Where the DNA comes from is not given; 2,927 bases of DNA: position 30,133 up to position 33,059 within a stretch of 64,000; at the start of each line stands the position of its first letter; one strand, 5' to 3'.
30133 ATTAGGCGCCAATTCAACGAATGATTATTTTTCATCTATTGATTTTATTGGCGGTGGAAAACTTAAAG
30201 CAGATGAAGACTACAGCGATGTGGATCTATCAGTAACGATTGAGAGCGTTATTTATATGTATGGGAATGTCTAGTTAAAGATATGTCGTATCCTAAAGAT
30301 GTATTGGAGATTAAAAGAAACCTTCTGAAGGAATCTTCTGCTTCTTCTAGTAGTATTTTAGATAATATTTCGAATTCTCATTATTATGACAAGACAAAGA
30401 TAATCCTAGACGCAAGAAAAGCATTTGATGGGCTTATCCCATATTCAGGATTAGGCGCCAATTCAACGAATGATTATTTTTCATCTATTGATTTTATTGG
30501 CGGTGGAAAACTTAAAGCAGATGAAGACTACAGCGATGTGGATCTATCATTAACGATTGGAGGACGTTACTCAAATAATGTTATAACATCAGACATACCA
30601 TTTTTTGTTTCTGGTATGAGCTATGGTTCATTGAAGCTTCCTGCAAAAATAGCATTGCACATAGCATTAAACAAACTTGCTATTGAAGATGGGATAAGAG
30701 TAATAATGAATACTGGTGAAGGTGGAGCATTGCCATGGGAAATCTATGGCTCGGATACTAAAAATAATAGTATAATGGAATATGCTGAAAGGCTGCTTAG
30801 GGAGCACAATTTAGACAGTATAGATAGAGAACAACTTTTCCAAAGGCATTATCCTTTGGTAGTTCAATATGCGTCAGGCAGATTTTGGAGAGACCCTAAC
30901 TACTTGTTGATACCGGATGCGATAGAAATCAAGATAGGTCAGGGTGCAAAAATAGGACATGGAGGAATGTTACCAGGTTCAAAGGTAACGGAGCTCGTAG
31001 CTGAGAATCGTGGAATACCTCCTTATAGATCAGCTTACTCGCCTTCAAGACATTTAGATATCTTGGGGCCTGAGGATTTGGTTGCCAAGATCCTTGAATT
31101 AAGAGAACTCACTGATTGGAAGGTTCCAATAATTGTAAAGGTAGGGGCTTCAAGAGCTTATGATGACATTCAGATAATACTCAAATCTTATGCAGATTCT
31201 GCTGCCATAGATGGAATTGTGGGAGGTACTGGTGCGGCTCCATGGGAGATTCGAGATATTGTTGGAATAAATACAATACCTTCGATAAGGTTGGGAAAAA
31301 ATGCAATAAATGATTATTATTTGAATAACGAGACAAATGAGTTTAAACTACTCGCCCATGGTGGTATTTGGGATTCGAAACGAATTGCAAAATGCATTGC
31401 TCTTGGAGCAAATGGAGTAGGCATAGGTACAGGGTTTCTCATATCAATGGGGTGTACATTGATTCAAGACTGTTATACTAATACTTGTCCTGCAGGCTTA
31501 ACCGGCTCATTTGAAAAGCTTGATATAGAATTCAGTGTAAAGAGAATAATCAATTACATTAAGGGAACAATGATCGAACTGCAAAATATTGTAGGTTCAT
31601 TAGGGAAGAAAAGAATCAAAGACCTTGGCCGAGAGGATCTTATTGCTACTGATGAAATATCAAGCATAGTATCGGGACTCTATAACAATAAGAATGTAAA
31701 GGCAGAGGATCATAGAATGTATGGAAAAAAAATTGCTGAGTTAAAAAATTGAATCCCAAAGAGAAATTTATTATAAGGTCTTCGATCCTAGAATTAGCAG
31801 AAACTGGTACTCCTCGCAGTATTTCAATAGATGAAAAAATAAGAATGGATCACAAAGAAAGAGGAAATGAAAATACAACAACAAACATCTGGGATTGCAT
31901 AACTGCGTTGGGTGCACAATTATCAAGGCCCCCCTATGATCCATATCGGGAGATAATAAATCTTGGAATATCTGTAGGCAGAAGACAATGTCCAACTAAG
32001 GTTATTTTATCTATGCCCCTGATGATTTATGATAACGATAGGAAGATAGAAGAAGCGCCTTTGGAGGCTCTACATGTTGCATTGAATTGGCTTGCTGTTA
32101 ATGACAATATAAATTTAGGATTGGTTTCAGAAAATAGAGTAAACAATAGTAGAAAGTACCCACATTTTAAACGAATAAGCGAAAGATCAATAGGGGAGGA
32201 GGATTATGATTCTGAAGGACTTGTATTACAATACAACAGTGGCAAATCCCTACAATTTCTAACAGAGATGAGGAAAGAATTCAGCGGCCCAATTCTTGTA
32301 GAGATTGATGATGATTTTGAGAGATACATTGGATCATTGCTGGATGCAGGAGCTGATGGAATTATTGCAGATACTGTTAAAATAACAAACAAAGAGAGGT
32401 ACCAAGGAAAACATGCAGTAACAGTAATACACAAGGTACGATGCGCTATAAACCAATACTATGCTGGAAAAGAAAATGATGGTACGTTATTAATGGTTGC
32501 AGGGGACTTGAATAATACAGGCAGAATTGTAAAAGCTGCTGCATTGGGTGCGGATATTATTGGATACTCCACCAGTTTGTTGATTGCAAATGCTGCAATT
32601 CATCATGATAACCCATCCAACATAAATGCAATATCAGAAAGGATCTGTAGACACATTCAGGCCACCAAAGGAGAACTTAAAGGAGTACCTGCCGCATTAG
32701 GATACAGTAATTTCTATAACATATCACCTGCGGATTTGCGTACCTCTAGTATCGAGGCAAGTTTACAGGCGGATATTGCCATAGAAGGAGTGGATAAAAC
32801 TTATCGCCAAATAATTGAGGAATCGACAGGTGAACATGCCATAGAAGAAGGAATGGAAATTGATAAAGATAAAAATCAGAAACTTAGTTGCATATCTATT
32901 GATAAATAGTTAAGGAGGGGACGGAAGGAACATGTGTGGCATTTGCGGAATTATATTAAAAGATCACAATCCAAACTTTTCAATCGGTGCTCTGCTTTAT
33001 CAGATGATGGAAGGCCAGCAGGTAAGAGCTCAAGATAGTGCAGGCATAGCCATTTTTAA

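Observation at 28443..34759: Complete GS plus split-GOGAT operon in an apparent ammonia-oxidising archaeon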

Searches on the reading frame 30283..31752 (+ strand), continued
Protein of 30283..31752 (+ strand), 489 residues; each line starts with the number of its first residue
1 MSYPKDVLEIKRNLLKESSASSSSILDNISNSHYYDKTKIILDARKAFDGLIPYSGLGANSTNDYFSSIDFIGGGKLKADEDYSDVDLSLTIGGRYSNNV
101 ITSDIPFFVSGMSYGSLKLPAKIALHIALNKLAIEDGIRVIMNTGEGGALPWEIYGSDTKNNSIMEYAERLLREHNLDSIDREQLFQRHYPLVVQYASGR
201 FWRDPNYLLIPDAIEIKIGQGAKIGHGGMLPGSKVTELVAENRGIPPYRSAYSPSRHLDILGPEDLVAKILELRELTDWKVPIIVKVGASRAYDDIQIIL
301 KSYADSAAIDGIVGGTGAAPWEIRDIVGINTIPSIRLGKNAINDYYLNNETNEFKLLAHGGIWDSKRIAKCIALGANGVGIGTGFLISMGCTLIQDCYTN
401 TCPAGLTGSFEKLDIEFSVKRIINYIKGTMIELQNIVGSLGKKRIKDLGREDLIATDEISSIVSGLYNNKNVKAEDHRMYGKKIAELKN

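Call 64: get_annotated_region(hit=H23, flank=4500)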
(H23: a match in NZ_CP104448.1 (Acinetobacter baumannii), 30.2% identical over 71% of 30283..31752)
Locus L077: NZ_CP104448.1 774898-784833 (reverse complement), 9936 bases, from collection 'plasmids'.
description: Acinetobacter baumannii strain 2021CK-01407 plasmid unnamed1, complete sequence
organism: Acinetobacter baumannii (NCBI taxid 470)
taxonomy: Bacteria; Pseudomonadota; Gammaproteobacteria; Moraxellales; Moraxellaceae; Acinetobacter; Acinetobacter baumannii
host: -; source: Homo sapiens,sputum; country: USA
typing (MOB-suite, as given by PLSDB): mobilizable; replicon rep_cluster_1527; relaxase MOBP,MOBP
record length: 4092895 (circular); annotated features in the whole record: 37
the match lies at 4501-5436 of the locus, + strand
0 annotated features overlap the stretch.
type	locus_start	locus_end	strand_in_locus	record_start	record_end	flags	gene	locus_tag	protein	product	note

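Call 65: get_annotated_region(hit=H29, flank=4500)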
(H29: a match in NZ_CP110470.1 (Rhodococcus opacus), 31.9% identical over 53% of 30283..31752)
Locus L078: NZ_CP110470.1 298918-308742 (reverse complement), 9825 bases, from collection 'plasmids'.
description: Rhodococcus opacus strain G13 plasmid pRho-G13, complete sequence
organism: Rhodococcus opacus (NCBI taxid 37919)
taxonomy: Bacteria; Actinomycetota; Actinomycetes; Mycobacteriales; Nocardiaceae; Rhodococcus; Rhodococcus opacus
host: -; source: cell culture,Soil contaminated by oil sludge; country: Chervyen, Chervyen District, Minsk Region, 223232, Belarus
typing (MOB-suite, as given by PLSDB): non-mobilizable
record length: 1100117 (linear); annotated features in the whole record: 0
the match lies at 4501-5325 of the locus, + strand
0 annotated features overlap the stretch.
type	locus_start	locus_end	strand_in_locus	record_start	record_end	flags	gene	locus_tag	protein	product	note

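Call 70: list_cluster_members(proteins=[P0225, P0228, P0230, P0233, P0232, P0203])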
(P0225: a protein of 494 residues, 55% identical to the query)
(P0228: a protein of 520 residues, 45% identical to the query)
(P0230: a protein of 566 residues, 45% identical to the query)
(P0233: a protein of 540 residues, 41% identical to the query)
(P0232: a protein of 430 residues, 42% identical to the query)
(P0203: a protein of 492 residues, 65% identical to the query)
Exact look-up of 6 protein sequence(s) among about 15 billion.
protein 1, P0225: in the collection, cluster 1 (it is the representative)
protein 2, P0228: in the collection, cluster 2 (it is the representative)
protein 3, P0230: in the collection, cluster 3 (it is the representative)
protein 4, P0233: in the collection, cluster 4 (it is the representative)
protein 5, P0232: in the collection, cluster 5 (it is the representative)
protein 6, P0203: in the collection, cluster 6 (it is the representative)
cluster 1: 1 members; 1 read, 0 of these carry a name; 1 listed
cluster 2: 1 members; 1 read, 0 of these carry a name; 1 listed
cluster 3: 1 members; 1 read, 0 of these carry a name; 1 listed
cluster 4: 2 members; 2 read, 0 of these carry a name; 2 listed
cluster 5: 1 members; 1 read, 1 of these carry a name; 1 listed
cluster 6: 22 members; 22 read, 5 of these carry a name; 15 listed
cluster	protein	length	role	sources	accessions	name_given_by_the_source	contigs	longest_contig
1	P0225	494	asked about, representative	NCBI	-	-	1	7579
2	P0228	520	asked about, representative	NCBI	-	-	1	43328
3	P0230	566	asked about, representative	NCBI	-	-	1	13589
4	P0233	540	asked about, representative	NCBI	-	-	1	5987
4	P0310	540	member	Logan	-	-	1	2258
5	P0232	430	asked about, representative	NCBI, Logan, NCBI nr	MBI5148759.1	FMN-binding glutamate synthase family protein [Candidatus Pacearchaeota archaeon]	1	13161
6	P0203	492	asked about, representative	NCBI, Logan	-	-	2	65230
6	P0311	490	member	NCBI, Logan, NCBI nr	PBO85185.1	MAG: hypothetical protein COA77_05730 [Thaumarchaeota archaeon] | MAG: hypothetical protein COA77_05730 [Nitrososphaerota archaeon]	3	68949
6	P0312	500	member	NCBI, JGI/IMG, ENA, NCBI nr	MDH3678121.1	MAG: FMN-binding glutamate synthase family protein [Nitrosopumilus sp.] | FMN-binding glutamate synthase family protein [Nitrosopumilus sp.]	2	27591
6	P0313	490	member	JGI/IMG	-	glutamate synthase domain-containing protein 2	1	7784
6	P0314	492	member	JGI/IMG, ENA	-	glutamate synthase domain-containing protein 2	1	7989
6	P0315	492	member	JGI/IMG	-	glutamate synthase domain-containing protein 2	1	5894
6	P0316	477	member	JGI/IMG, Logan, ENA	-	-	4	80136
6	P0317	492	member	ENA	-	-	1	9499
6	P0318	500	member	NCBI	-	-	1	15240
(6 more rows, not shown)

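Call 77: search_solved_structures(query=window:30283-31752:+, show_alignments=4, max_evalue=1e-30)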
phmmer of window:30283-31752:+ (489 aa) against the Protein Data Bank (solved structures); distinct sequences matched with E-value up to 1e-30: 4.
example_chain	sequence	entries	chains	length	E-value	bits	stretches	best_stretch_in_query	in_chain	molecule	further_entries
2vdc_A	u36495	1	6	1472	5.7e-34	121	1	193-454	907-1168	GLUTAMATE SYNTHASE [NADPH] LARGE CHAIN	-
1ea0_A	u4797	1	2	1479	5.7e-34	120.9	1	193-454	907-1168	GLUTAMATE SYNTHASE [NADPH] LARGE CHAIN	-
6s6s_A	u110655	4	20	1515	6e-34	120.9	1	193-454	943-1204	Glutamate synthase [NADPH] large chain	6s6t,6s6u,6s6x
1llw_A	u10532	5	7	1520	6.3e-32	114.2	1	107-455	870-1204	Ferredoxin-dependent glutamate synthase | FERREDOXIN-DEPENDENT GLUTAMATE SYNTHASE 2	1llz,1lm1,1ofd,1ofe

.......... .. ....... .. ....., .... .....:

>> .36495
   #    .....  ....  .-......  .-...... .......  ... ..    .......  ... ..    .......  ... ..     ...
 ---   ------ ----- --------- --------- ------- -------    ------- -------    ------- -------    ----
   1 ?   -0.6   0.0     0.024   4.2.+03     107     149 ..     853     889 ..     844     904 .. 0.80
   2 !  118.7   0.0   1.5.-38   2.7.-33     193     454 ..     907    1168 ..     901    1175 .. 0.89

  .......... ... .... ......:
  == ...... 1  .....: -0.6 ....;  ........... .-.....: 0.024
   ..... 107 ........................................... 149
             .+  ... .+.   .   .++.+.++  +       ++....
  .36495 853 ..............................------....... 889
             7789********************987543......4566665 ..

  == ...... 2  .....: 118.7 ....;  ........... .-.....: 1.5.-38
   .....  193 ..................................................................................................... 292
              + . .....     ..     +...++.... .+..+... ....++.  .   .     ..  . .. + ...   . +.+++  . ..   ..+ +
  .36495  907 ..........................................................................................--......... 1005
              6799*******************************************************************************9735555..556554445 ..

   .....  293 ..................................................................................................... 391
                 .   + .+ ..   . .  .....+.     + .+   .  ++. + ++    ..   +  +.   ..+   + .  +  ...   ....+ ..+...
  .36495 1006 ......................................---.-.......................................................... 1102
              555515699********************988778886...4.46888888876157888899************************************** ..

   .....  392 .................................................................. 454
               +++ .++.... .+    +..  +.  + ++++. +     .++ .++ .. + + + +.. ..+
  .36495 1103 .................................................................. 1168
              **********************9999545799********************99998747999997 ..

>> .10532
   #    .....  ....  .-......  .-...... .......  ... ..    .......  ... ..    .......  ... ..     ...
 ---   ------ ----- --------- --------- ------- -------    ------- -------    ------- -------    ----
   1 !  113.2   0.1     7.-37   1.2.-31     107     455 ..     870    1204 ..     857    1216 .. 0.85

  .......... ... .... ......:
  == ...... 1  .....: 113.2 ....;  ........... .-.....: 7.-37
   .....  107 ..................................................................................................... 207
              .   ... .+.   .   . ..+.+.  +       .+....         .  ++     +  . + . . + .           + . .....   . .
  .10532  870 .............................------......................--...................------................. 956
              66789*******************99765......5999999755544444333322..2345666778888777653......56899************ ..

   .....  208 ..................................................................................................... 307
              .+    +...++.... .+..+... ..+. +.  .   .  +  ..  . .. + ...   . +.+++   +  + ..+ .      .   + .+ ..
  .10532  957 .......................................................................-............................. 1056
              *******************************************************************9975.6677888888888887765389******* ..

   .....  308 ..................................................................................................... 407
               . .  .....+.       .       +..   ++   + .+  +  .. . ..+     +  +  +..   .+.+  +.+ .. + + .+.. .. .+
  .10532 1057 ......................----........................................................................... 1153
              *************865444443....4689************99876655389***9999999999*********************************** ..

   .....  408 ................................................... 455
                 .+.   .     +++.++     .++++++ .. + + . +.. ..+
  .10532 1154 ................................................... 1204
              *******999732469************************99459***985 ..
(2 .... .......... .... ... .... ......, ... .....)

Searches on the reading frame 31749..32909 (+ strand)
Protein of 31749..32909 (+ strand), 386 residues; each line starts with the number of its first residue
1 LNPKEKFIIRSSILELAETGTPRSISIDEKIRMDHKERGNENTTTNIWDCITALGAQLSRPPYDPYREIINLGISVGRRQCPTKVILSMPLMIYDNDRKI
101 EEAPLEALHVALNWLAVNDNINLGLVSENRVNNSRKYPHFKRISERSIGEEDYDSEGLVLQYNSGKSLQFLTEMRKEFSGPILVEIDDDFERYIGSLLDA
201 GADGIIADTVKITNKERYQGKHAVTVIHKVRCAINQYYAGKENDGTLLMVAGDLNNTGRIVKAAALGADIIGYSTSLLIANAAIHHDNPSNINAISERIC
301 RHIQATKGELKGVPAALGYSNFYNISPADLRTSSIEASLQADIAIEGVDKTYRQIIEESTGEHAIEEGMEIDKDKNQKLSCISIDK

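Call 3: search_protein_families(library=pfam, proteins=[window:31749-32909:+])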
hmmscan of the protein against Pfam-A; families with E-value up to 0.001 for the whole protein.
window:31749-32909:+ (386 aa): 0 families

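Call 4: search_protein_families(library=ncbifam, proteins=[window:31749-32909:+])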
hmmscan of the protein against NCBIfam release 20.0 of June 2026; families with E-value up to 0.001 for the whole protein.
window:31749-32909:+ (386 aa): 0 families

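Call 18: find_homologous_proteins(query=window:31749-32909:+)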
Query window:31749-32909:+ (386 aa): 339 proteins with E <= 0.001 among 4963 candidates; the best 120 are listed.
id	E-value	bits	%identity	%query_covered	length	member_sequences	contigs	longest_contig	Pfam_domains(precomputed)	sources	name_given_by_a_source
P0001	7.2e-254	859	100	100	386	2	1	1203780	-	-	-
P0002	4.0e-246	834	97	100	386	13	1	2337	-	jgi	jgi:hypothetical protein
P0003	1.2e-245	832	97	100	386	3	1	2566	-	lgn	-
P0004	1.6e-239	812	94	100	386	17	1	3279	-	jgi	jgi:hypothetical protein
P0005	9.8e-199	678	79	100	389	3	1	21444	-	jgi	jgi:hypothetical protein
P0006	1.1e-198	678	79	100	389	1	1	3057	-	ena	-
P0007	1.3e-197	674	78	100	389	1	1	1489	-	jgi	jgi:hypothetical protein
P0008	2.2e-197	673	78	100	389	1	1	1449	-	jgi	jgi:hypothetical protein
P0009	5.1e-197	672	78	100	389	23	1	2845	-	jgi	jgi:hypothetical protein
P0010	2.0e-189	647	78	98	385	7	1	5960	-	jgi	jgi:hypothetical protein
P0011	2.4e-189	647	77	98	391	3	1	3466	-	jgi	-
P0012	2.5e-189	647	78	98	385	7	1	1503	-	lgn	-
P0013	7.6e-189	645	77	98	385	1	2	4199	-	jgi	-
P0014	2.3e-181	621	74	98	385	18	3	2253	-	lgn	-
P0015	3.8e-181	620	75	98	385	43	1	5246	-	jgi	jgi:hypothetical protein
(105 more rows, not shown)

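Call 20: search_solved_structures(query=window:31749-32909:+, show_alignments=1, max_evalue=1)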
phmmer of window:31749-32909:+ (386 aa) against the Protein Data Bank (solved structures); distinct sequences matched with E-value up to 1: 6.
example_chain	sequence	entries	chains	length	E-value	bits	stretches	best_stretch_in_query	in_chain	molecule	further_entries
2h0r_A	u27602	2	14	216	0.024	16.7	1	206-302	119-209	Nicotinamidase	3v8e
5n2p_A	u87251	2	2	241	0.14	14.2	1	172-237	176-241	Tryptophan synthase alpha chain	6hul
3frv_A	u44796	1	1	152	0.23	13.4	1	184-264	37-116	Charged multivesicular body protein 3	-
7zcg_A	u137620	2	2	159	0.24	13.4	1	185-264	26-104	Charged multivesicular body protein 3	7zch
2gd5_A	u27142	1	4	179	0.31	13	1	185-264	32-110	Charged multivesicular body protein 3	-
3frt_A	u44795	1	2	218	0.47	12.4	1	185-264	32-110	Charged multivesicular body protein 3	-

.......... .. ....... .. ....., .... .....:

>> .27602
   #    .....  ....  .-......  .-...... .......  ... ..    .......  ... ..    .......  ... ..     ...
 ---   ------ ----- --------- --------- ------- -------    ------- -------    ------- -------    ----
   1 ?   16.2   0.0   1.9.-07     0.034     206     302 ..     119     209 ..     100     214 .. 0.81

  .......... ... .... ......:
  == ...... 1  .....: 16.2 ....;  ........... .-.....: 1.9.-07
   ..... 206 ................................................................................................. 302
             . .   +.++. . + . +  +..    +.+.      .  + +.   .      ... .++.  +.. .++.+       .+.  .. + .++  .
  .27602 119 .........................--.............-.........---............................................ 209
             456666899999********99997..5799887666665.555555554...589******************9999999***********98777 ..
